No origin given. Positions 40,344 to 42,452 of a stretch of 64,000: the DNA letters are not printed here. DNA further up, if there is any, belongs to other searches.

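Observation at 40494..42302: Fe-S / degenerate [FeFe]-hydrogenase-like sensor domain fused to a GGDEF diguanylate cyclase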

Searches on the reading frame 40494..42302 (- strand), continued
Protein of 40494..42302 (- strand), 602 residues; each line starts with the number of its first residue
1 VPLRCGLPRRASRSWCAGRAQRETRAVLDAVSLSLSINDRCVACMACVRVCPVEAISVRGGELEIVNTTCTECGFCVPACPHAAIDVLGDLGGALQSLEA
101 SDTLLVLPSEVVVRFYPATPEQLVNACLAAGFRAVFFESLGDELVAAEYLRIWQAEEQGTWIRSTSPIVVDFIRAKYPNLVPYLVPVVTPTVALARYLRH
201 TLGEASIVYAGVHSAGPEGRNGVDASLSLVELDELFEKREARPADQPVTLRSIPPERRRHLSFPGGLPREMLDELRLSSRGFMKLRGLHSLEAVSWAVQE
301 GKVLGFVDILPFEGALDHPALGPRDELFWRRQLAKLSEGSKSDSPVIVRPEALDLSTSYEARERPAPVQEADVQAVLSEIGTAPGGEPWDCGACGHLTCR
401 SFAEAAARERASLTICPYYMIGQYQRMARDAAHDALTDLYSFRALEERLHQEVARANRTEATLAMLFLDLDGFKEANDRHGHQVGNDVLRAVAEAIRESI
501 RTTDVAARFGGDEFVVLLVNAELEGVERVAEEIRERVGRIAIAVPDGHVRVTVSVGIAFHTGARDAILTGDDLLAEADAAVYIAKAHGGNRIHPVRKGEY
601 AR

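Call 23: find_encoding_contigs(protein=P0041, flank=8000, max_places=3)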
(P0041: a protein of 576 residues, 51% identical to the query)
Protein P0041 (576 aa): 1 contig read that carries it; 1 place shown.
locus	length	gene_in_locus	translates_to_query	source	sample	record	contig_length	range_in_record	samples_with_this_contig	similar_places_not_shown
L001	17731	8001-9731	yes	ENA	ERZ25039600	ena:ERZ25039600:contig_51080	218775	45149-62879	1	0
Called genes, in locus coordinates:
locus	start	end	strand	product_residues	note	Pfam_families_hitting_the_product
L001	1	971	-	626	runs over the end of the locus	-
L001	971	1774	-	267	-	-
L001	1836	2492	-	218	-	PF13036:LpoB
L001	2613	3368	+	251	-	PF01209:Ubie_methyltran, PF13489:Methyltransf_23 (weak), PF01728:FtsJ (weak), PF13649:Methyltransf_25, PF13847:Methyltransf_31, PF08241:Methyltransf_11, PF08242:Methyltransf_12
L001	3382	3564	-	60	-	PF04014:MazE_antitoxin (weak)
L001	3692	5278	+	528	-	PF03466:LysR_substrate (weak), PF12849:PBP_like_2, PF13531:SBP_bac_11 (weak), PF00528:BPD_transp_1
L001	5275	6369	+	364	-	PF00005:ABC_tran, PF13304:AAA_21 (weak), PF08402:TOBE_2 (weak), PF03459:TOBE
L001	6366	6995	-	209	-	PF00265:TK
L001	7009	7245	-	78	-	-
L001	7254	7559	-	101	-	-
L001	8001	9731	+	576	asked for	PF00037:Fer4 (weak), PF12838:Fer4_7, PF13187:Fer4_9 (weak), PF13237:Fer4_10, PF00037:Fer4 (weak), PF02906:Fe_hyd_lg_C, PF04060:FeS, PF00990:GGDEF, +5 more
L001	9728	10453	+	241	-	-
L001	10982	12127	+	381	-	PF20972:MASE9, PF13487:HD_5, PF01966:HD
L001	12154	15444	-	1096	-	PF00486:Trans_reg_C (weak), PF03704:BTAD, PF13191:AAA_16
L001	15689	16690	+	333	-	-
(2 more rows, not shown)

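Call 24: predict_structure(alignment_id=A1)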
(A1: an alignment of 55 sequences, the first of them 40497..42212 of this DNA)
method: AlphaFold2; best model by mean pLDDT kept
length: 572 residues; sequences in the alignment: 55
mean_pLDDT: 72.0   pTM: 0.52
mean pLDDT of the five models: 72.0, 67.3, 66.5, 66.2, 63.7
residues with pLDDT >= 90: 84; 70-90: 300; 50-70: 89; < 50: 99
segments of 3 or more residues with pLDDT < 50: 1-58, 184-190, 284-294, 363-365, 397-405, 568-572
pLDDT, mean of each block of 10 residues (from residue 1): 25 25 32 34 25 40 82 85 79 91 90 90 79 74 79 87 89 87 47 75 89 86 79 81 71 75 89 85 46 50 68 86 85 73 84 77 60 66 52 49 52 64 73 88 83 78 90 78 86 87 94 88 90 62 83 84 61 33
secondary structure, 60 per line:
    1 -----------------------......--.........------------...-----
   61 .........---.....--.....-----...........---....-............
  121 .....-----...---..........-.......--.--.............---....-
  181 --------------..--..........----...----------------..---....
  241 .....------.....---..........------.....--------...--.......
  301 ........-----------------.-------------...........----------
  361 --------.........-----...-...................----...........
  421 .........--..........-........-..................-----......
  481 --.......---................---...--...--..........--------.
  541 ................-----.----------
elements in order: E24-29 E32-40 H61-69 E73-77 H80-84 H90-100 E104-107 H109-125 E131-133 H137-146 H148-153 H160-172 E176-179 H199-208 H239-245 E252-256 H260-269 E276-280 H294-308 H340-350 H369-377 H387-405 H412-429 E432-441 H443-450 H452-469 E475-480 E483-489 H493-508 E512-514 E517-519 E522-531 H540-556
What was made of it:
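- The AF2 model of the ferredoxin part is poor (pLDDT 25-40; call 24).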

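Call 40: fold_search(model_id=the predicted structure, library=pdb)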
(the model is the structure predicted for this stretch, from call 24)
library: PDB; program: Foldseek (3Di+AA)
matches with E <= 10: 1002; with E <= 0.001: 166
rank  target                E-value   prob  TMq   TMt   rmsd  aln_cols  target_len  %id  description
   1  4zvg_A                1.6e-16  1.00  0.26  0.87   2.4       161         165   38  Crystal structure of GGDEF domain of the E. coli DosC - form III (released 2015-11-11)
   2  5llw_A                8.0e-16  1.00  0.26  0.22   8.5       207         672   28  Bacteriophytochrome activated diguanylyl cyclase from Idiomarina species A28L (released 2017-03-15)
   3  5llw_B                8.5e-16  1.00  0.26  0.22  10.5       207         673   28  Bacteriophytochrome activated diguanylyl cyclase from Idiomarina species A28L (released 2017-03-15)
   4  4zvh_A                1.1e-15  1.00  0.27  0.90   2.4       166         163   37  Crystal structure of GGDEF domain of the E. coli DosC - form IV (released 2015-11-11)
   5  4zvg_B                1.6e-15  1.00  0.26  0.88   2.3       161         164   38  Crystal structure of GGDEF domain of the E. coli DosC - form III (released 2015-11-11)
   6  5llx_B                1.6e-15  1.00  0.26  0.23  10.3       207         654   28  Bacteriophytochrome activated diguanylyl cyclase from Idiomarina species A28L with GTP bound (released 2017-03-15)
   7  9g86_A                2.5e-15  1.00  0.30  0.36  18.9       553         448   18  Structure of Response regulator PleD in complex with c-diGMP and pppGpp (released 2025-08-06)
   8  6et7_B                2.7e-15  1.00  0.26  0.23   9.9       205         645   28  Activated heterodimer of the bacteriophytochrome regulated diguanylyl cyclase variant - S505V A526V - from Idiomarina  (released 2018-06-13)
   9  2v0n_A                3.0e-15  1.00  0.27  0.34  21.2       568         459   17  ACTIVATED RESPONSE REGULATOR PLED IN COMPLEX WITH C-DIGMP AND GTP- ALPHA-S (released 2007-08-21)
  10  4zve                  3.2e-15  1.00  0.26  0.90   2.2       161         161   38  Crystal structure of GGDEF domain of the E. coli DosC - form I (apo-form) (released 2015-11-11)
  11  9g85_C                3.2e-15  1.00  0.28  0.35  19.3       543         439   19  Structure of Response regulator PleD in complex with c-diGMP and ppGpp (released 2025-08-06)
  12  2wb4_A                3.2e-15  1.00  0.26  0.32  20.9       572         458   18  activated diguanylate cyclase PleD in complex with c-di-GMP (released 2010-04-21)
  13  3bre_B                3.4e-15  1.00  0.27  0.46  19.4       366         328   22  Crystal Structure of P.aeruginosa PA3702 (released 2008-04-01)
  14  5llx_A                4.0e-15  1.00  0.26  0.22   9.2       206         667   28  Bacteriophytochrome activated diguanylyl cyclase from Idiomarina species A28L with GTP bound (released 2017-03-15)
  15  6zxb_A                5.0e-15  1.00  0.28  0.53  12.8       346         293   21  Diguanylate cyclase DgcR (I-site mutant) in native state (released 2021-03-31)
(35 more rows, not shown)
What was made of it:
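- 40530..41012 (-): GGDEF diguanylate cyclase domain. The I-site RTTD and the GGDEF motif lie at 40761..40802. Foldseek to the DosC GGDEF domain gives TM 0.87-0.90 at 38% identity (call 40).
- On GGDEF diguanylate cyclases: Foldseek TM 0.87-0.90 to the DosC GGDEF domain (call 40).
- Closest known: Sensor diguanylate cyclases for O2 or redox: DosC/DgcO. Same: The GGDEF domain here is closest in structure to that of DosC (call 40).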
